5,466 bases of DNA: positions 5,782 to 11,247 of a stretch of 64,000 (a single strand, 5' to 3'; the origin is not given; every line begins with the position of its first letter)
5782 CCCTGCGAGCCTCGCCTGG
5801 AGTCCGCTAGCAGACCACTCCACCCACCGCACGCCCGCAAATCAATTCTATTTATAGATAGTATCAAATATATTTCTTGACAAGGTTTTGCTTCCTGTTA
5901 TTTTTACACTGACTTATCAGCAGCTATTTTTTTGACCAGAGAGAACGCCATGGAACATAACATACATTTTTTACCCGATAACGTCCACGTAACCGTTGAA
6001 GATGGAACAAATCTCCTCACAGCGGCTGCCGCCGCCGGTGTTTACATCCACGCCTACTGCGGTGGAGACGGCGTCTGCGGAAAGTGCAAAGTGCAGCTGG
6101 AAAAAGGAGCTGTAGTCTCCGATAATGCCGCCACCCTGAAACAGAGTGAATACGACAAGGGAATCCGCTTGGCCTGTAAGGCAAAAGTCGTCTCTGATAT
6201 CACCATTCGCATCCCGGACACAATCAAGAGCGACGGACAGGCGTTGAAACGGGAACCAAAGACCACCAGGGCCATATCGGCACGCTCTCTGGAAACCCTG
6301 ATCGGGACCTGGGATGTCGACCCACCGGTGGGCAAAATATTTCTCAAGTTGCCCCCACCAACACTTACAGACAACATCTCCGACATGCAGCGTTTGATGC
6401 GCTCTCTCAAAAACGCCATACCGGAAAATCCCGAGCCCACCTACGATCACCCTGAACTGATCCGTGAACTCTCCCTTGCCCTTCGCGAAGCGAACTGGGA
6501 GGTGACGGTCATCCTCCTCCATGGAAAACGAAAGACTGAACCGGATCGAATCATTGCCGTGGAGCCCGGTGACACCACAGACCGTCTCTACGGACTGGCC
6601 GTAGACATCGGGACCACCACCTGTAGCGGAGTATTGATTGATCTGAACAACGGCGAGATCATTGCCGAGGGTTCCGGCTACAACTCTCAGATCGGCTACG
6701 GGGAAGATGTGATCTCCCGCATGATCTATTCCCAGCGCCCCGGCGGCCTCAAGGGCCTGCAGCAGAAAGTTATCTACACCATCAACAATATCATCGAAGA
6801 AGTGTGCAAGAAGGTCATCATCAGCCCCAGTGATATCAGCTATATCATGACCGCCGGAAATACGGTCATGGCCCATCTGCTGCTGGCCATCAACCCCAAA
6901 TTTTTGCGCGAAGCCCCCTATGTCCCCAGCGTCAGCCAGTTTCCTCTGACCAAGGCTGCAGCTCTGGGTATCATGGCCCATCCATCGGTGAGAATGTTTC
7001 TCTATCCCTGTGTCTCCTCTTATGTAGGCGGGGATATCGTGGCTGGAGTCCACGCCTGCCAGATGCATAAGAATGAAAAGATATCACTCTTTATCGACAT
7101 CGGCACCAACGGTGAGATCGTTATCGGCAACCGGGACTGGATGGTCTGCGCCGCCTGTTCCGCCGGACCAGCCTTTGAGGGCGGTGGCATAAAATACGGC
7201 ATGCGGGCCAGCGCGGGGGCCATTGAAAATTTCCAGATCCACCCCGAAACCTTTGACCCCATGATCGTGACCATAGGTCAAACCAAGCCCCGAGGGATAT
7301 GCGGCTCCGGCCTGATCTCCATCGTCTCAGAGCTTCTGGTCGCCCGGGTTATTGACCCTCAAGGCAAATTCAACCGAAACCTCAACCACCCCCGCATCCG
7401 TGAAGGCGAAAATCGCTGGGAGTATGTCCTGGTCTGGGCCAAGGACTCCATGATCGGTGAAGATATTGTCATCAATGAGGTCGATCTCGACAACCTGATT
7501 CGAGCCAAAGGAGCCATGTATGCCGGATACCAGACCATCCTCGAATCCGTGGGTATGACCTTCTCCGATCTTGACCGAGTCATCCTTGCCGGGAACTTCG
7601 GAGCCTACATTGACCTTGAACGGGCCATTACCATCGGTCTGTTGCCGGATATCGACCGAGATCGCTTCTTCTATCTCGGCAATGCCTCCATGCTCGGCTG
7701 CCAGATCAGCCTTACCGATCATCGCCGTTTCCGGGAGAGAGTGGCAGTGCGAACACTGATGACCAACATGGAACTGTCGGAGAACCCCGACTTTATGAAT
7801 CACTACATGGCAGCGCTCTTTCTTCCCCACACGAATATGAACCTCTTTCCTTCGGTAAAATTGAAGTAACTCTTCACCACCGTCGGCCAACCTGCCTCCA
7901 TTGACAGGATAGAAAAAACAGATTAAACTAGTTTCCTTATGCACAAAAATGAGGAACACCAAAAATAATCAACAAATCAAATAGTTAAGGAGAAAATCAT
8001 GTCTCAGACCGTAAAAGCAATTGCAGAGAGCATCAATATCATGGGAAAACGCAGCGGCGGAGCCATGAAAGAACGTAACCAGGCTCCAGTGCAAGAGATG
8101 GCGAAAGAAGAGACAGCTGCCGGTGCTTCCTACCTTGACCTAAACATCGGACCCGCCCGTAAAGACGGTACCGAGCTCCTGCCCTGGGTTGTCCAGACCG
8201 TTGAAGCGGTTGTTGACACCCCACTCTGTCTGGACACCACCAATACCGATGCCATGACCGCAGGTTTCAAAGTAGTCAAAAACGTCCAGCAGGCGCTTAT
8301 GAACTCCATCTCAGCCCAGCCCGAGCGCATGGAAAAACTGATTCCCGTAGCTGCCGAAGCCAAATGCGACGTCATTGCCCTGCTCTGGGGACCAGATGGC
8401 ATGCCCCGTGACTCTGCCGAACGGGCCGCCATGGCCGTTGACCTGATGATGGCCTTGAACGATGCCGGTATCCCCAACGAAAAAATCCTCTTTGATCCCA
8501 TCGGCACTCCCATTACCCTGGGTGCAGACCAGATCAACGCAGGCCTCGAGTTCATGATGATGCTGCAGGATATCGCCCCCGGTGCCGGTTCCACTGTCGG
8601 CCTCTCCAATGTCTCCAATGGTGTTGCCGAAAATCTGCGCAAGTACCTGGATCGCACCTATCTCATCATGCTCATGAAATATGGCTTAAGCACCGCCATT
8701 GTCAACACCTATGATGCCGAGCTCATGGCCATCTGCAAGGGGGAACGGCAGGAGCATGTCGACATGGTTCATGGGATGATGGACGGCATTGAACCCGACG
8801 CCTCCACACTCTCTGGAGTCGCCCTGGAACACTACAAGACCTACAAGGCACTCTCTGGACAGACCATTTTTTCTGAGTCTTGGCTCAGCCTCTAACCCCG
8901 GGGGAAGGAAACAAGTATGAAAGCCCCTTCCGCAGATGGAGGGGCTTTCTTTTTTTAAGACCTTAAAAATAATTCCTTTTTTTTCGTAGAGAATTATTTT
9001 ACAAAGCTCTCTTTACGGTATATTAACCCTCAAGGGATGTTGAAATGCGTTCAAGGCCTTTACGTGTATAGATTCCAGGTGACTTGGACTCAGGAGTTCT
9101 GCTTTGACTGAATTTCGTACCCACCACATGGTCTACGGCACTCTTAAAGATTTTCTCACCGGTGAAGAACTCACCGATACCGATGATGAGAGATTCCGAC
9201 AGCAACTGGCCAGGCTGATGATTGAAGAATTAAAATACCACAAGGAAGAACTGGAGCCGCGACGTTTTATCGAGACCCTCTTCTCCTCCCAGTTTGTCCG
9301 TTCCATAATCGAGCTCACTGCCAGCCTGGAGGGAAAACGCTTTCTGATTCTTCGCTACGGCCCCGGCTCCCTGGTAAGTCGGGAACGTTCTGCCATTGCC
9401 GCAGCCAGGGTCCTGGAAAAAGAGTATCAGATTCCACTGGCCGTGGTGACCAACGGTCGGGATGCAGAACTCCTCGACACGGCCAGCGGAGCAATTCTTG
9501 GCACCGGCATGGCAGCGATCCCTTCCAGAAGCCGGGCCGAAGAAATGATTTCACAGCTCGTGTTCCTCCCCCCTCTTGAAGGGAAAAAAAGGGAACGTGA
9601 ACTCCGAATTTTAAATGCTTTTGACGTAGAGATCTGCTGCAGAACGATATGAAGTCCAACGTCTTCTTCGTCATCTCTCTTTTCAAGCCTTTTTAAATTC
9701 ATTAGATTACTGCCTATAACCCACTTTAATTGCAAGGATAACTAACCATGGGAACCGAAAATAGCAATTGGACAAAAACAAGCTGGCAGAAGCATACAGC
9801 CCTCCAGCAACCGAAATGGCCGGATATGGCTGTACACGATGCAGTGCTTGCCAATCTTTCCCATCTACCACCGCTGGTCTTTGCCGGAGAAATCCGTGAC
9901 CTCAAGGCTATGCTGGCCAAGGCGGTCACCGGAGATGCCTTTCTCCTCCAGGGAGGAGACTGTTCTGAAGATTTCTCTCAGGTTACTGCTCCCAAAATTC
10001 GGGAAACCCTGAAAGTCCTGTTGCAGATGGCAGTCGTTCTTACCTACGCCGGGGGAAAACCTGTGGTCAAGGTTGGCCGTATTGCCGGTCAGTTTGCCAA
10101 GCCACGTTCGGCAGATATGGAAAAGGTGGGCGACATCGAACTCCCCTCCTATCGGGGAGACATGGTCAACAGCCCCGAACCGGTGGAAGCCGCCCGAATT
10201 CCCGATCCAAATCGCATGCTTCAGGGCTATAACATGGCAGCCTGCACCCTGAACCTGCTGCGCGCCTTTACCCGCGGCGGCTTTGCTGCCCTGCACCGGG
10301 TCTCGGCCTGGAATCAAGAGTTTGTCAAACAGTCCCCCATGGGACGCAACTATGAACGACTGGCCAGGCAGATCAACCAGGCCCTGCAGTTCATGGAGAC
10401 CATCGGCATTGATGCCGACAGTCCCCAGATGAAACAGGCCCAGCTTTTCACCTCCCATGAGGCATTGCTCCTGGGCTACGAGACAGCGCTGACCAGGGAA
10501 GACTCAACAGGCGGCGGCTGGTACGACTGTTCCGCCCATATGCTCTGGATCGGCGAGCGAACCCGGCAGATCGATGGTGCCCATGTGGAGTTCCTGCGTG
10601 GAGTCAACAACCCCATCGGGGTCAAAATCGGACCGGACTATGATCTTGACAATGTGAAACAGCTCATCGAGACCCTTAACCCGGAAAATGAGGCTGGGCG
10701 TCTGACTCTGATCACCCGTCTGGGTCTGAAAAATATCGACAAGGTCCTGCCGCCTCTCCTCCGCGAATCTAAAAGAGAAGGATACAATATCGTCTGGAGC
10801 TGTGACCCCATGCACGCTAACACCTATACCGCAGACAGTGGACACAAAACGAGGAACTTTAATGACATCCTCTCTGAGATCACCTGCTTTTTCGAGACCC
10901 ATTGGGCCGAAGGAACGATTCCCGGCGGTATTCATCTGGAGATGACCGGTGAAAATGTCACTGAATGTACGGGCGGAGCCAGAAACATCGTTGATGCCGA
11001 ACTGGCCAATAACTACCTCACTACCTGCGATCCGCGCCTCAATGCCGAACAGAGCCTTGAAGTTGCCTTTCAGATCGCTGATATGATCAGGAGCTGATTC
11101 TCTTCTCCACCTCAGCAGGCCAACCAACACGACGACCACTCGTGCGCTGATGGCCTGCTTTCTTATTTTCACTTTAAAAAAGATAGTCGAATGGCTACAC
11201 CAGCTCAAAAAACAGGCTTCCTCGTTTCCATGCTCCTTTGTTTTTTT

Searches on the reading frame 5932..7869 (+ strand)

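Call 37: search_protein_families(library=pfam, proteins=[window:5932-7869:+], max_evalue=0.0001)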
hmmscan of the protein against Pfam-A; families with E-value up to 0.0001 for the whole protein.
window:5932-7869:+ (645 aa): 4 families
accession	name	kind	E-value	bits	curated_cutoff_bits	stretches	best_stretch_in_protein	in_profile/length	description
PF14574.11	RACo_C_ter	-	3e-108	361.3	27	1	384-643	2-261/261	C-terminal domain of RACo the ASKHA domain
PF17651.6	Raco_middle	-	7.3e-60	201.7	26.8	1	220-381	1-163/163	RACo middle region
PF17650.6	RACo_linker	-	2.1e-20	72.8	26.2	1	128-217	7-86/86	RACo linker region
PF00111.32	Fer2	-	9e-13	48.4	21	1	15-86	5-76/77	2Fe-2S iron-sulfur cluster binding domain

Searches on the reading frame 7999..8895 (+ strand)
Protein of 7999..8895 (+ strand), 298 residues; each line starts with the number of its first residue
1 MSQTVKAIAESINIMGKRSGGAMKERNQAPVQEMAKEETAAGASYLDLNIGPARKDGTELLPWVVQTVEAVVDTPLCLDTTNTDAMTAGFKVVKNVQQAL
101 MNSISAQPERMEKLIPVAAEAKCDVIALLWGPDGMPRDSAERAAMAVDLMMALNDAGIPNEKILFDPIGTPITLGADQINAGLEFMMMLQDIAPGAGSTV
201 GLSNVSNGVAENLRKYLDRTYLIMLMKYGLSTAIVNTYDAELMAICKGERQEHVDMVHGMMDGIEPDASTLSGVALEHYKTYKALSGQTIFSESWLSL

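Call 17: search_protein_families(library=pfam, proteins=[window:7999-8895:+], max_evalue=0.001)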
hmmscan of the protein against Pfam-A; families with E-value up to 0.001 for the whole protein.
window:7999-8895:+ (298 aa): 2 families
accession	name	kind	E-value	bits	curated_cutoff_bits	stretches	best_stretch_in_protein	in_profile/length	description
PF00809.28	Pterin_bind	-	1.7e-15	57.8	25.5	1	22-236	15-244/244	Pterin binding enzyme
PF03599.22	CdhD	-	1.8e-05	24.1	24.8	1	64-176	88-183/387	CO dehydrogenase/acetyl-CoA synthase delta subunit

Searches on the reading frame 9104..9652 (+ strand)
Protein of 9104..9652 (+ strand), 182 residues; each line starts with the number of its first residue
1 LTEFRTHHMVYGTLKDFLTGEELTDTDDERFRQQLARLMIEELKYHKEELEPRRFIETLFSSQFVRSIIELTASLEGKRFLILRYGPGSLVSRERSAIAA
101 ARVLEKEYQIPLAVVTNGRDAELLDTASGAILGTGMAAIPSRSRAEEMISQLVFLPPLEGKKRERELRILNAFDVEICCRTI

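Call 17: search_protein_families(library=pfam, proteins=[window:9104-9652:+], max_evalue=0.001)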
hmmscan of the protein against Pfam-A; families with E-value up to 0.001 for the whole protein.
window:9104-9652:+ (182 aa): 1 family
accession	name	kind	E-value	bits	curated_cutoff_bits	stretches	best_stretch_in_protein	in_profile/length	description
PF13588.12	HSDR_N_2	-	3.1e-07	30.9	25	1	28-140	2-110/110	Type I restriction enzyme R protein N terminus (HSDR_N)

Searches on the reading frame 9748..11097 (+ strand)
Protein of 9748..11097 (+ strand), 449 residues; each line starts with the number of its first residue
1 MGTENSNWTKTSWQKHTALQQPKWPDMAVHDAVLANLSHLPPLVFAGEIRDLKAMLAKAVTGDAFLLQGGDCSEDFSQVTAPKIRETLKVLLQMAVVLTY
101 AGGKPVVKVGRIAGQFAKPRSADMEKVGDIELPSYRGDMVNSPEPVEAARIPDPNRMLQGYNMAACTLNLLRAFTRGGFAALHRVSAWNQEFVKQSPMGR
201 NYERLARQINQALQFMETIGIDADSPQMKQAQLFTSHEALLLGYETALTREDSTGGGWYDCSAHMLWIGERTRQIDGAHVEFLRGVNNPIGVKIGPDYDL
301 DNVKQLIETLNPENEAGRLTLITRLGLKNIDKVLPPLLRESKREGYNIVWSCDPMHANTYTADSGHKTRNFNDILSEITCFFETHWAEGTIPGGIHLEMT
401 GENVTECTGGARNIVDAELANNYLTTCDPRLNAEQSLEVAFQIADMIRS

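Call 17: search_protein_families(library=pfam, proteins=[window:9748-11097:+], max_evalue=0.001)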
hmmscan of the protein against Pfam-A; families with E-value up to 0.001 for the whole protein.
window:9748-11097:+ (449 aa): 1 family
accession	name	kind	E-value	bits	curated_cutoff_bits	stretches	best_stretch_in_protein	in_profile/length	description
PF01474.22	DAHP_synth_2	-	1e-203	677.2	27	1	8-444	1-438/438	Class-II DAHP synthetase family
